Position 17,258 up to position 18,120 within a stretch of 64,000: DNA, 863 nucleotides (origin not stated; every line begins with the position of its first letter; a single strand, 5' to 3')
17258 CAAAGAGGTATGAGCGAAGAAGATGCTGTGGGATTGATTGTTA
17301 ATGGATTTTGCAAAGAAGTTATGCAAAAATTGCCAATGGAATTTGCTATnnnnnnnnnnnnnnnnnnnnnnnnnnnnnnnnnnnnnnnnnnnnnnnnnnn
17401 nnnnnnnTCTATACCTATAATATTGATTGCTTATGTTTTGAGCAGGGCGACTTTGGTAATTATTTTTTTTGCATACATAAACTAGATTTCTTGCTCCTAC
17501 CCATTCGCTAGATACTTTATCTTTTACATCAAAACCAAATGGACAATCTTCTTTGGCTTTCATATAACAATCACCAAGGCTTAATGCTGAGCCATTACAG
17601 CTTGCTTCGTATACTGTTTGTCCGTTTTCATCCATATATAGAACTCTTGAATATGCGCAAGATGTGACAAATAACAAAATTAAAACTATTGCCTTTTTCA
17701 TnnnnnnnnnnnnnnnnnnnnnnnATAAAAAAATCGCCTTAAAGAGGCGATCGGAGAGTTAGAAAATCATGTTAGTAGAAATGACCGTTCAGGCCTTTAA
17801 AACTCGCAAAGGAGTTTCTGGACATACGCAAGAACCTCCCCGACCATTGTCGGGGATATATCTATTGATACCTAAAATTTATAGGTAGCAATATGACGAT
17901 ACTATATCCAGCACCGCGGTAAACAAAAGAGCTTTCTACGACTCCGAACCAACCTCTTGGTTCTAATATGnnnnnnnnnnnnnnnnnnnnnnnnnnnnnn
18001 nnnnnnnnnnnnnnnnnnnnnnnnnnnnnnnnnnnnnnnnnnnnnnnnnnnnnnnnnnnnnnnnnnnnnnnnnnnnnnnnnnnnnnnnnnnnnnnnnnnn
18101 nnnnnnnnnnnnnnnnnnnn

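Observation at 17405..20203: Tandem duplication of a complete three-gene module (lipoprotein / leader RNA / divergent ORF / terminator)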

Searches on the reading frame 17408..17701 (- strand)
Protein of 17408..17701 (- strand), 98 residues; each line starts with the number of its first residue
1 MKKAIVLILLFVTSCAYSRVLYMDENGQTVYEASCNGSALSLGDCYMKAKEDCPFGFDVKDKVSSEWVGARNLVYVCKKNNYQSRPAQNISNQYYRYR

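Call 11: find_homologous_proteins(query=window:17408-17701:-, max_evalue=0.01)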
Query seq(98 aa) (98 aa): 3 proteins with E <= 0.01 among 4 candidates.
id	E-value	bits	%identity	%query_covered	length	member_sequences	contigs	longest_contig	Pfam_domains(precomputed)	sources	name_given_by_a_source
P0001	1.8e-60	219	100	100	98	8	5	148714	-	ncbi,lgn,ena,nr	ncbi:MAG: hypothetical protein IKW58_03170 [Alphaproteobacteria bacterium]|nr:hypothetical protein [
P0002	6.8e-51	188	84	100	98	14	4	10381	-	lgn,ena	-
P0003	2.3e-29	119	61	99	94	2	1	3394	-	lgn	-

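Call 12: search_protein_families(library=pfam, proteins=[window:17408-17701:-], max_evalue=1)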
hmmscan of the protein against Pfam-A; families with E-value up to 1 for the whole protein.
seq(98 aa): 0 families

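Call 13: find_encoding_contigs(protein=P0002, flank=6000, max_places=6)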
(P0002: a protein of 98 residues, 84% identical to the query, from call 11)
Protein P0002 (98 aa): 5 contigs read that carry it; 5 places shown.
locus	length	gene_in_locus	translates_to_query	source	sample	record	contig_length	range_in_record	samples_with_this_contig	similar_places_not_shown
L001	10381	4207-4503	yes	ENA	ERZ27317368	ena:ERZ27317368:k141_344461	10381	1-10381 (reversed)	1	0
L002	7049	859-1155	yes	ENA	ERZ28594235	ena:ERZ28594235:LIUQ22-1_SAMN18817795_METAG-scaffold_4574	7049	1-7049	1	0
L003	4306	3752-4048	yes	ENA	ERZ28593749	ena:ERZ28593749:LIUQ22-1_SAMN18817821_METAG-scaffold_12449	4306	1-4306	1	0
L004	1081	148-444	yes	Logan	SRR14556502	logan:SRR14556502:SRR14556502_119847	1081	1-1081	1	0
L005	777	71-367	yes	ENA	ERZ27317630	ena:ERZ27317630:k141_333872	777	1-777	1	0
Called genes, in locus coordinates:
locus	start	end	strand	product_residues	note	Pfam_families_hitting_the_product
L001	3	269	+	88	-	?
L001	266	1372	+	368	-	PF02481:DNA_processg_A, PF18306:LDcluster4 (faint), PF17782:WHD_DprA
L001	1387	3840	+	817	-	PF01751:Toprim, PF01131:Topoisom_bac, PF01396:Zn_ribbon_Top1, PF13368:Toprim_C_rpt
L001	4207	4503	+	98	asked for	-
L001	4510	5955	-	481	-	PF19295:SufBD_N, PF01458:SUFBD_core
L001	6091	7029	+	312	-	PF01476:LysM, PF01551:Peptidase_M23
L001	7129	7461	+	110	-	PF02699:YajC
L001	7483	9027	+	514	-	PF13721:SecD-TM1 (faint), PF21760:SecD_1st, PF22599:SecDF_P1_head, PF02355:SecD_SecF_C, PF03176:MMPL (weak)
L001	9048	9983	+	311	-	PF00873:ACR_tran (weak), PF07549:Sec_GG (weak), PF02355:SecD_SecF_C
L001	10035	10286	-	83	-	-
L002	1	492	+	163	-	?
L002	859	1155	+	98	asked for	-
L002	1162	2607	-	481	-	PF19295:SufBD_N, PF01458:SUFBD_core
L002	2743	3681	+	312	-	PF01476:LysM, PF01551:Peptidase_M23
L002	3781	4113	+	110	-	PF02699:YajC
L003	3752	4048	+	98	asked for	-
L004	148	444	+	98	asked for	-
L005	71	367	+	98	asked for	-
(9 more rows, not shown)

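Call 14: find_encoding_contigs(protein=P0003, flank=6000, max_places=6)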
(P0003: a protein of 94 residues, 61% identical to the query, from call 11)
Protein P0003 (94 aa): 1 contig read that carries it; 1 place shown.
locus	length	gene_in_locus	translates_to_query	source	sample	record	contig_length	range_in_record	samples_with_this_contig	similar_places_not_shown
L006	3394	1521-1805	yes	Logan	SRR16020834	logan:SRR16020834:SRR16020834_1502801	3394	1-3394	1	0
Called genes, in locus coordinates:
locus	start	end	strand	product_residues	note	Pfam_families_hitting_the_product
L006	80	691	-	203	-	-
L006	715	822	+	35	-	-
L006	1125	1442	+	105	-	PF13146:TRL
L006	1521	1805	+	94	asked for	-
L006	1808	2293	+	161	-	PF09851:SHOCT (faint)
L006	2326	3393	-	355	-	?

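Call 15: find_encoding_contigs(protein=P0001, flank=6000, max_places=6)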
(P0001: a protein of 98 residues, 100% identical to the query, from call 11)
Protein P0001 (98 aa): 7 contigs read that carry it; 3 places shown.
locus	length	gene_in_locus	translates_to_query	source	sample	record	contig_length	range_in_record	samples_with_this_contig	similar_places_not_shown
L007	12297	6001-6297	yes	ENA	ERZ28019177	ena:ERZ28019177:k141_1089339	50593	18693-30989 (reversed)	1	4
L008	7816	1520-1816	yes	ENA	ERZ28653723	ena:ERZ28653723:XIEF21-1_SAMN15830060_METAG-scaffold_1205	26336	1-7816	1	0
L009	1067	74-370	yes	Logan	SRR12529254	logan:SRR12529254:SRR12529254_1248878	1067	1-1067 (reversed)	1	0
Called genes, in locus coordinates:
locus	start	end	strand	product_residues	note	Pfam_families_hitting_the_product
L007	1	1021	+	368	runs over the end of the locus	PF02481:DNA_processg_A, PF17782:WHD_DprA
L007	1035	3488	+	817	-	PF01751:Toprim, PF01131:Topoisom_bac, PF01396:Zn_ribbon_Top1, PF13368:Toprim_C_rpt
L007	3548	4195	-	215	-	-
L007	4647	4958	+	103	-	-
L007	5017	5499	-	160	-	-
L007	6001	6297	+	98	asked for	-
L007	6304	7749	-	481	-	PF19295:SufBD_N, PF01458:SUFBD_core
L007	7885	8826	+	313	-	PF01476:LysM, PF01551:Peptidase_M23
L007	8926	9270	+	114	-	PF02699:YajC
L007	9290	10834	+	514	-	PF13721:SecD-TM1 (faint), PF07549:Sec_GG (faint), PF21760:SecD_1st, PF22599:SecDF_P1_head, PF02355:SecD_SecF_C, PF03176:MMPL (weak)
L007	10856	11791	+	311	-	PF07549:Sec_GG (weak), PF00873:ACR_tran (weak), PF02355:SecD_SecF_C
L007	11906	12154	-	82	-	-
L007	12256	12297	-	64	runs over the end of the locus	-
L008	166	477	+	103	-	-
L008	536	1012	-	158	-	-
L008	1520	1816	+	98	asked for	-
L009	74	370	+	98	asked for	-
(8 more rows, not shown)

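Call 49: search_protein_families(library=pfam, proteins=[L006:83-691:-], max_evalue=0.1)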
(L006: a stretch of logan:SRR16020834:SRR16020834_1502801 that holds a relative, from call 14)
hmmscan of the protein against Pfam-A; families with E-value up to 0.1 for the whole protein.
L006:83-691:- (203 aa): 1 family
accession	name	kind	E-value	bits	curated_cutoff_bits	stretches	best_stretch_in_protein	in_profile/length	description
PF10309.14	NCBP3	-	0.071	13.4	28.9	0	93-161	15-45/59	Nuclear cap-binding protein subunit 3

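Call 59: find_homologous_proteins(query=L006:83-691:-, max_evalue=0.001)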
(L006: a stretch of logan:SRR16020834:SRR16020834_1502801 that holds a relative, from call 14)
Query L006:83-691:- (203 aa): 11 proteins with E <= 0.001 among 114 candidates.
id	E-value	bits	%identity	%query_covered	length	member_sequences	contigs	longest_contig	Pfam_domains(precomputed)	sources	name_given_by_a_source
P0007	2.2e-132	457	100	100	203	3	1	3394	-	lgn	-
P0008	1.2e-105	370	78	100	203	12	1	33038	-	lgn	-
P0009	3.2e-75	270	60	100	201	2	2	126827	-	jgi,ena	-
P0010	2.1e-70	254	59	100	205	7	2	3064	-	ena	-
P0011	6.8e-70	253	57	100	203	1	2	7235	-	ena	-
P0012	2.8e-67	244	53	100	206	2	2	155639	-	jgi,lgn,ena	-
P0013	1.4e-66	242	57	93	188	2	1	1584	-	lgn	-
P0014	2.1e-63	232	54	100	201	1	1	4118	-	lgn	-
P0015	1.2e-62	229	54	92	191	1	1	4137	-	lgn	-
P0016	1.7e-60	222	55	92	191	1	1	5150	-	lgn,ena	-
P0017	3.7e-53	198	48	93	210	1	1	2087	-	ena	-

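Call 61: find_encoding_contigs(protein=P0009, flank=4000, max_places=3)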
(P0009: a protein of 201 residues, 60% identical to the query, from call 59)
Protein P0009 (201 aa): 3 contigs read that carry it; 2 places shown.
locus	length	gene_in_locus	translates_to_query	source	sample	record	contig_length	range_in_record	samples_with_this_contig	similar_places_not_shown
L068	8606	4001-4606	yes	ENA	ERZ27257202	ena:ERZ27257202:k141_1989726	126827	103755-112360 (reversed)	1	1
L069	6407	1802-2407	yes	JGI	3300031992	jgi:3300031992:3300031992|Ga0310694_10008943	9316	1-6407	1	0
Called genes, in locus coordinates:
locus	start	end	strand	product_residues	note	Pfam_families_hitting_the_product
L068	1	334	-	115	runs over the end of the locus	PF02699:YajC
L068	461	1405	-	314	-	PF01476:LysM, PF23473:LysM3_LYK4_5 (faint), PF01476:LysM, PF01551:Peptidase_M23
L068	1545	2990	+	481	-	PF19295:SufBD_N, PF01458:SUFBD_core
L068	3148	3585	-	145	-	-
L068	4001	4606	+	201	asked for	-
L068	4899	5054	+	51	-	-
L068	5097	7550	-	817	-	PF01751:Toprim, PF01131:Topoisom_bac, PF01396:Zn_ribbon_Top1, PF13368:Toprim_C_rpt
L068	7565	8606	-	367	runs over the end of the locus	PF21102:DprA_N (weak), PF02481:DNA_processg_A, PF18306:LDcluster4 (weak), PF17782:WHD_DprA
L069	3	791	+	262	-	?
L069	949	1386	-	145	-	-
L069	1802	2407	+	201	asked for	-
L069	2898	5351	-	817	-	PF01751:Toprim, PF01131:Topoisom_bac, PF01396:Zn_ribbon_Top1, PF13368:Toprim_C_rpt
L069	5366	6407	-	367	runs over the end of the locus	PF21102:DprA_N (weak), PF02481:DNA_processg_A, PF18306:LDcluster4 (weak), PF17782:WHD_DprA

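Call 62: find_encoding_contigs(protein=P0012, flank=4000, max_places=3)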
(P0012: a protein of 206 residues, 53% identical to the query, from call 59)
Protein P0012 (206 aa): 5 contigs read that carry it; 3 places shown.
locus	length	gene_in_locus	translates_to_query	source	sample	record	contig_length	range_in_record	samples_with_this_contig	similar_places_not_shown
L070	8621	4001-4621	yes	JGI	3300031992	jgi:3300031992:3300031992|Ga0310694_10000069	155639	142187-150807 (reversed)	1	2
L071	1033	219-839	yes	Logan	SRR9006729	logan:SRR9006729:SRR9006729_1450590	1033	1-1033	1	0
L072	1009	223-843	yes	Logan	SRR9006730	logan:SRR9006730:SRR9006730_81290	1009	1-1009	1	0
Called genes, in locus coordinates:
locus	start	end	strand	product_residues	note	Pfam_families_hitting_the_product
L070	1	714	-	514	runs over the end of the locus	PF21760:SecD_1st, PF22599:SecDF_P1_head, PF02355:SecD_SecF_C, PF03176:MMPL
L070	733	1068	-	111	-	PF02699:YajC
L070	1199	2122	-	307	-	PF01476:LysM, PF23473:LysM3_LYK4_5 (faint), PF01476:LysM, PF01551:Peptidase_M23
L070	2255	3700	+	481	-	PF19295:SufBD_N, PF01458:SUFBD_core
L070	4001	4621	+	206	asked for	-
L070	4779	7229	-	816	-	PF01751:Toprim, PF01131:Topoisom_bac, PF01396:Zn_ribbon_Top1, PF13368:Toprim_C_rpt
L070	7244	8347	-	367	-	PF21102:DprA_N, PF02481:DNA_processg_A, PF17782:WHD_DprA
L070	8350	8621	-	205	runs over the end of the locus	PF02660:G3P_acyltransf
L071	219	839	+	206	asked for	-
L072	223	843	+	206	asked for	-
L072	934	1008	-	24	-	?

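Call 63: find_encoding_contigs(protein=P0017, flank=4000, max_places=3)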
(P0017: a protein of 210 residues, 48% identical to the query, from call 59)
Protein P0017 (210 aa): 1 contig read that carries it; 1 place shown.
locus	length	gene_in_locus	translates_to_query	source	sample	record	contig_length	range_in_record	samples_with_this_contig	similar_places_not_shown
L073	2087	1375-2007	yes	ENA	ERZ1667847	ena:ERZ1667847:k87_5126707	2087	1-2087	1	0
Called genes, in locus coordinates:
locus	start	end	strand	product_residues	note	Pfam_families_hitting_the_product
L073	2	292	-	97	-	?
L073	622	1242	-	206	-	PF02661:Fic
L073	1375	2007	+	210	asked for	-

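Call 65: predict_structure(alignment_id=A9)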
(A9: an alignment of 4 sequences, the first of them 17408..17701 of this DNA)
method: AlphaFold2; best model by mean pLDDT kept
length: 98 residues; sequences in the alignment: 4
mean_pLDDT: 72.3   pTM: 0.60
mean pLDDT of the five models: 72.3, 65.2, 65.1, 64.5, 63.4
residues with pLDDT >= 90: 29; 70-90: 29; 50-70: 18; < 50: 22
segments of 3 or more residues with pLDDT < 50: 7-11, 83-98
pLDDT, mean of each block of 10 residues (from residue 1): 52 72 89 81 89 91 72 87 45 37
secondary structure, 60 per line:
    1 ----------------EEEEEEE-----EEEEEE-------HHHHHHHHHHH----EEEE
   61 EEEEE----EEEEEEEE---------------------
elements in order: E17-23 E29-34 H42-52 E57-65 E70-77

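Call 69: fold_search(model_id=the predicted structure, library=pdb)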
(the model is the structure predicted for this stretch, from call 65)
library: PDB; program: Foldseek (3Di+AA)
matches with E <= 10: 1065; with E <= 0.001: 0
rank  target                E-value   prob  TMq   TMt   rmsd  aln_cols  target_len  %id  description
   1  9blh_B                8.1e-02  0.96  0.37  0.15   5.4        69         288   22  Crystal structure of calcium/calmodulin-dependent protein kinase type II subunit delta complexed with ribociclib (released 2025-05-07)
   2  8hkx_S24E             8.1e-02  0.94  0.44  0.45   6.5        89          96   13  Cryo-EM Structures and Translocation Mechanism of Crenarchaeota Ribosome (released 2023-08-16)
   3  6tmf_X                9.7e-02  0.98  0.47  0.47   3.4        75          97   13  Structure of an archaeal ABCE1-bound ribosomal post-splitting complex (released 2020-02-12)
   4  9fhl_V                1.0e-01  0.92  0.43  0.40   6.3        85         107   14  High-resolution cryo-EM structure of Saccharolobus solfataricus 30S ribosomal subunit bound to mRNA and initiator tRNA (released 2025-01-15)
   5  9blh_A                1.2e-01  0.92  0.36  0.14   5.6        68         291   22  Crystal structure of calcium/calmodulin-dependent protein kinase type II subunit delta complexed with ribociclib (released 2025-05-07)
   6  7b55_B                1.2e-01  0.92  0.36  0.14   5.7        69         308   20  Crystal structure of CaMKII-actinin complex bound to MES (released 2022-06-22)
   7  5m51                  1.2e-01  0.66  0.30  0.14   7.3        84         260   11  Nek2 bound to arylaminopurine compound 8 (released 2016-11-09)
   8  7old_SY               1.4e-01  0.85  0.40  0.34   3.8        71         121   11  Thermophilic eukaryotic 80S ribosome at pe/E (TI)-POST state (released 2022-01-26)
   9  4f7n_A                1.4e-01  0.80  0.34  0.13   5.5        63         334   13  Crystal structure of human CDK8/CYCC in complex with compound 11 (1-[3-tert-butyl-1-(4-methylphenyl)-1H-pyrazol-5-yl]- (released 2013-05-01)
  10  8aa8_A                1.6e-01  0.96  0.46  0.48   3.4        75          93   15  30S ribosomal protein S24e from Thermococcus barophilus (released 2023-07-12)
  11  7qca_SY0              1.6e-01  0.89  0.44  0.34   3.6        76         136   13  Spraguea lophii ribosome (released 2022-11-30)
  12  6sgi                  1.6e-01  0.69  0.29  0.14   6.9        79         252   11  Nek2 kinase bound to inhibitor 96 (released 2020-06-17)
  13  9fny_AW               1.7e-01  0.87  0.44  0.45   6.5        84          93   13  PF30S-PF30S dimer mediated by aRDF from P. furiosus (Structure I) (released 2025-01-15)
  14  4gkh_E                1.8e-01  0.96  0.44  0.19   4.7        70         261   14  Crystal structure of the aminoglycoside phosphotransferase APH(3')-Ia, with substrate kanamycin and small molecule inh (released 2012-09-05)
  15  7pwf_Y                1.8e-01  0.93  0.44  0.48   3.6        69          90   12  Cryo-EM structure of small subunit of Giardia lamblia ribosome at 2.9 A resolution (released 2022-05-25)
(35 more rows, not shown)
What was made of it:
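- Tried and rejected: The AF2 model is moderate (pLDDT 72) and Foldseek against the PDB gave nothing with E below 0.08 (calls 65, 69).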

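Call 70: search_protein_representatives(alignment_id=A9)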
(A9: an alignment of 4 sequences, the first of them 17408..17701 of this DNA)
Query: 4 sequences, 98 profile positions. Proteins with E-value up to 0.001 (for the whole library): 145; up to 1e-10: 14; up to 1e-30: 1. The best 145 are listed.
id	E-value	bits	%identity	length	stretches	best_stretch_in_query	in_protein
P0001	6.8e-54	196.3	-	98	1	1-98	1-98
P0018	1.8e-27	111.6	-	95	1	1-96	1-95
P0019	1.8e-15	73.1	-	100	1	1-60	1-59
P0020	5.6e-13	65.1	-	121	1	1-65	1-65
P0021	1.1e-12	64.1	-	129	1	1-59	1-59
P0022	1.2e-12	64.1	-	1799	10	55-88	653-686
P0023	1.6e-12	63.7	-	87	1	1-78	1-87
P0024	4.5e-12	62.2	-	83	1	1-79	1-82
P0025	7.4e-12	61.5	-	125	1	1-90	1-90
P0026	1.1e-11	60.9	-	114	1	1-62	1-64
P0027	2.0e-11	60.1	-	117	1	1-61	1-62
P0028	3.3e-11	59.4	-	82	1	1-78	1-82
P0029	4.3e-11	59.1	-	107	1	1-64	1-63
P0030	6.8e-11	58.4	-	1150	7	12-81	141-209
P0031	1.6e-10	57.2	-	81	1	1-77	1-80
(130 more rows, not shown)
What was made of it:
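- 17405..17701 (-): Cargo gene 1: small Cys-rich lipoprotein (98 aa; lipobox LFVTSC, 4 further Cys, YYRYR tail). It belongs to an uncurated superfamily of small lipoproteins with 145 representatives (call 70).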

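Call 73: search_protein_families(library=ncbifam, alignment_id=A10, max_evalue=0.01)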
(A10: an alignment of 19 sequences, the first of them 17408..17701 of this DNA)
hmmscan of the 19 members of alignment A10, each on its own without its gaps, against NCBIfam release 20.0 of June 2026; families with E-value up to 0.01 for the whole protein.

A. member 1, window:17408-17701:- (98 aa): 0 families

B. families by the number of members that match (of 19 scanned): 1 family
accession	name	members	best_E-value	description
NF040528.1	SP_0198_lipo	1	0.0083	SP_0198 family lipoprotein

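Call 74: search_protein_families(library=pfam, alignment_id=A10, max_evalue=0.01)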
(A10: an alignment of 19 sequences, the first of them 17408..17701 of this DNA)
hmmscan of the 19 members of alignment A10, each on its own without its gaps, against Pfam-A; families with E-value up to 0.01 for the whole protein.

A. member 1, window:17408-17701:- (98 aa): 0 families

B. families by the number of members that match (of 19 scanned): 1 family
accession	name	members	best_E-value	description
PF08139.17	LPAM_1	1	0.00055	Prokaryotic membrane lipoprotein lipid attachment site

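Call 75: search_solved_structures(query=A10, max_evalue=1)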
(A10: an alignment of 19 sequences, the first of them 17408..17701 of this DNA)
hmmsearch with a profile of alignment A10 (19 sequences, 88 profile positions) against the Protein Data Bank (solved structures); distinct sequences matched with E-value up to 1: 2.
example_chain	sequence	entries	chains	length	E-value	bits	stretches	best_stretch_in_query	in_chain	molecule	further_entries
8c68_A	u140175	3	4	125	0.72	13.3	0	12-39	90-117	AGAP010489-PA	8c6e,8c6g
3q8i_A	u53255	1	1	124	0.81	13.2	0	12-39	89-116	Odorant binding protein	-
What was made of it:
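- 17405..17701 (-): No Pfam, NCBIfam or PDB match (calls 12, 73-75).
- Tried and rejected: Profiles against Pfam, NCBIfam and PDB sequences are empty (calls 73-75).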

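Call 76: find_encoding_contigs(protein=P0019, flank=2500, max_places=3)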
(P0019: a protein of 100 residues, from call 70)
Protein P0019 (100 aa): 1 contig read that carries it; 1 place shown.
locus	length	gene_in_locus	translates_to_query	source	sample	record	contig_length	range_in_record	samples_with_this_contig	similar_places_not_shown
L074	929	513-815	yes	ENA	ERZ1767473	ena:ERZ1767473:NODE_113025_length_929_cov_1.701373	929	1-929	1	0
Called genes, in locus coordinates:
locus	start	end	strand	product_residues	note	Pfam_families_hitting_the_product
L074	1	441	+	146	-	?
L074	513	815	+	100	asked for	-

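Call 77: find_encoding_contigs(protein=P0024, flank=2500, max_places=3)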
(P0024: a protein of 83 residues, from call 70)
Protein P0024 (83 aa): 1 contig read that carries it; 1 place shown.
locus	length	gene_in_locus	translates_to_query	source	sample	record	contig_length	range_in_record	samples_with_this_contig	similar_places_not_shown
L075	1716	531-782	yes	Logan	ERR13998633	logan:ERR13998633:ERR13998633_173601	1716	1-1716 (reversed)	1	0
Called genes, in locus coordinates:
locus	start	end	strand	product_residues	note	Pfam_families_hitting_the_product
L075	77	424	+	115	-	-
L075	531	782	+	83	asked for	-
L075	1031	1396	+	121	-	-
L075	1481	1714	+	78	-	?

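Call 78: find_encoding_contigs(protein=P0020, flank=2500, max_places=3)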
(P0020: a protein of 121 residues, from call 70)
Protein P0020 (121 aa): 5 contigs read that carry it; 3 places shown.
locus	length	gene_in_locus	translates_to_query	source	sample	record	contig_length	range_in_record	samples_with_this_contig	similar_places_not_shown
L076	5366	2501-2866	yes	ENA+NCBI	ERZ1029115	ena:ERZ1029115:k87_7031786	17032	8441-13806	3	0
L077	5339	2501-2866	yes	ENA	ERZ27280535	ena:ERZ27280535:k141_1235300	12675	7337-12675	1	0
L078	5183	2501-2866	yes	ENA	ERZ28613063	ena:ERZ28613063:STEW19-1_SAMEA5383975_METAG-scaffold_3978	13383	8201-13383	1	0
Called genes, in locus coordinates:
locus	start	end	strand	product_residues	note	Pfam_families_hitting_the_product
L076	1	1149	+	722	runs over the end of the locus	PF01553:Acyltransferase, PF00501:AMP-binding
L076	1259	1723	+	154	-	PF09394:Inhibitor_I42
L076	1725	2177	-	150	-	PF00383:dCMP_cyt_deam_1, PF14437:MafB19-deam, PF14439:Bd3614-deam (weak)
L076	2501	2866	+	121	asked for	-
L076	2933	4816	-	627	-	PF13623:SurA_N_2, PF13624:SurA_N_3, PF13145:Rotamase_2, PF00639:Rotamase, PF13616:Rotamase_3 (weak)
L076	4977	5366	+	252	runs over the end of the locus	PF00121:TIM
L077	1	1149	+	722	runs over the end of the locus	PF01553:Acyltransferase, PF00501:AMP-binding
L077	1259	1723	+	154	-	PF09394:Inhibitor_I42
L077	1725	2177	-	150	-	PF00383:dCMP_cyt_deam_1, PF14437:MafB19-deam, PF14439:Bd3614-deam (weak)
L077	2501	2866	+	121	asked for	-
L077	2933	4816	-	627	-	PF13623:SurA_N_2, PF13624:SurA_N_3, PF13145:Rotamase_2, PF00639:Rotamase, PF13616:Rotamase_3 (weak)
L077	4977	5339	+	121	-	?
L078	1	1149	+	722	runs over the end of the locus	PF01553:Acyltransferase, PF00501:AMP-binding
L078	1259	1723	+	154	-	PF09394:Inhibitor_I42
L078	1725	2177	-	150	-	PF00383:dCMP_cyt_deam_1, PF14437:MafB19-deam, PF14439:Bd3614-deam (weak)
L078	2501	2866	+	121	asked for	-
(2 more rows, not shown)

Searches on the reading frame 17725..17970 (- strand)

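Call 127: search_protein_families(library=pfam, proteins=[L079:4202-4723:+], max_evalue=0.01)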
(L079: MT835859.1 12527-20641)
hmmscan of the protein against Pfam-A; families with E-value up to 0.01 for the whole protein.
L079:4202-4723:+ (174 aa): 3 families
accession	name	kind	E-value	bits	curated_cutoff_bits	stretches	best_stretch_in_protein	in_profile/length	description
PF01381.28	HTH_3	-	8.5e-12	45.4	23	1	31-83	2-54/55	Helix-turn-helix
PF13560.12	HTH_31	-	1.8e-07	31.8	27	1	26-80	2-57/64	Helix-turn-helix domain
PF12844.13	HTH_19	-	0.00053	20.3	30.2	1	27-61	1-35/64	Helix-turn-helix domain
